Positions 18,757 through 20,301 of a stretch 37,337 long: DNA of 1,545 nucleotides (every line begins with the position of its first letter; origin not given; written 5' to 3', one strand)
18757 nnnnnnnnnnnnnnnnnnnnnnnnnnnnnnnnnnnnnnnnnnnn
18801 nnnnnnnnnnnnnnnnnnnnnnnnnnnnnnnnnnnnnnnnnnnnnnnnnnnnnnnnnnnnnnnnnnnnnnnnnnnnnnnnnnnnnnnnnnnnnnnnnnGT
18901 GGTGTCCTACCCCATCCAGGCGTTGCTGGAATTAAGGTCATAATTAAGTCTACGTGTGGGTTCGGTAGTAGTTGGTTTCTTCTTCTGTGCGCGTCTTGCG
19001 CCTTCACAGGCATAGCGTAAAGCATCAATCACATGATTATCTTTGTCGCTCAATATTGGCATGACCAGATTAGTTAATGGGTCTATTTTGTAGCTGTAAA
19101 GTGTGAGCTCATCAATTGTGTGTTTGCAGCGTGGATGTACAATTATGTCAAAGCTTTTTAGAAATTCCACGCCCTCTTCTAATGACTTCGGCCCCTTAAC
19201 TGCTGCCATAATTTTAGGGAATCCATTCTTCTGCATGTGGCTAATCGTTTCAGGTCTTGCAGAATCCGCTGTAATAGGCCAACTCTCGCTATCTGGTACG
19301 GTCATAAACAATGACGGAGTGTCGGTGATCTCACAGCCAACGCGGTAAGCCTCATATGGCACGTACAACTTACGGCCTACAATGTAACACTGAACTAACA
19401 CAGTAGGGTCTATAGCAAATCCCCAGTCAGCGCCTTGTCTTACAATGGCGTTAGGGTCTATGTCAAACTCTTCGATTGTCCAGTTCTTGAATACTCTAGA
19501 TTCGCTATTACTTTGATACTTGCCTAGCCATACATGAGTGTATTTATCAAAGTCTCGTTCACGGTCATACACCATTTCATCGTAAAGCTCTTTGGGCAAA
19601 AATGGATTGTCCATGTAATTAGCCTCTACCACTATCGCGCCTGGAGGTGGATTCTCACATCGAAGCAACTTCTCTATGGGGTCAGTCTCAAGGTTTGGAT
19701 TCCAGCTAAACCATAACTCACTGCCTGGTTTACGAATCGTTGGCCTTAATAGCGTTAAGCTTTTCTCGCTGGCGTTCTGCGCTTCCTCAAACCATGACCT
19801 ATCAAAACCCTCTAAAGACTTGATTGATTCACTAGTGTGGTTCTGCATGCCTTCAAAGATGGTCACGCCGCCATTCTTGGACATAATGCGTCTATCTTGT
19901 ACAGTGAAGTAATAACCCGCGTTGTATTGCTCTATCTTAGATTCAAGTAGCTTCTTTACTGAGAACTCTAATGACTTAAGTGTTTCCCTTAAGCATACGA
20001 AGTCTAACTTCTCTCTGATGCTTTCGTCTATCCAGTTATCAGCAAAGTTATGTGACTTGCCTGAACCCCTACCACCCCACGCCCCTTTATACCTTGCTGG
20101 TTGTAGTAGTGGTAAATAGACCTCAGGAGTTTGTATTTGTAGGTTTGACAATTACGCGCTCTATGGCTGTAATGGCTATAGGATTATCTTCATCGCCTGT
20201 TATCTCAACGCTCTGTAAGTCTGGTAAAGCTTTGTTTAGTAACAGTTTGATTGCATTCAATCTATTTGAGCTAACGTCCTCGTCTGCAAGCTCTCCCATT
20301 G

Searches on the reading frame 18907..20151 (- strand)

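Call 64: search_protein_families(library=phrogs, proteins=[window:18907-20151:-], max_evalue=0.001)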
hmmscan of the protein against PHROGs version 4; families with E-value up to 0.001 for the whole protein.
window:18907-20151:- (414 aa): 7 families
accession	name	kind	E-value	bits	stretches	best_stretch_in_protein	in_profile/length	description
phrog_3717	-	head and packaging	2.4e-54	185.6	1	4-255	7-270/277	terminase large subunit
phrog_2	-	head and packaging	1e-40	141.3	1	13-392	275-600/807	terminase large subunit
phrog_6672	-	head and packaging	2.5e-36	125.4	1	261-394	6-138/145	terminase large subunit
phrog_5653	-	head and packaging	1.9e-32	113.6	1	216-393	6-188/199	terminase large subunit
phrog_18557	-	head and packaging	1.8e-06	29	1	316-391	3-80/88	terminase large subunit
phrog_979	-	head and packaging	0.00013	21.8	1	26-154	173-306/642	terminase large subunit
phrog_8711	-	head and packaging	0.00042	21.3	1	19-78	25-85/89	terminase large subunit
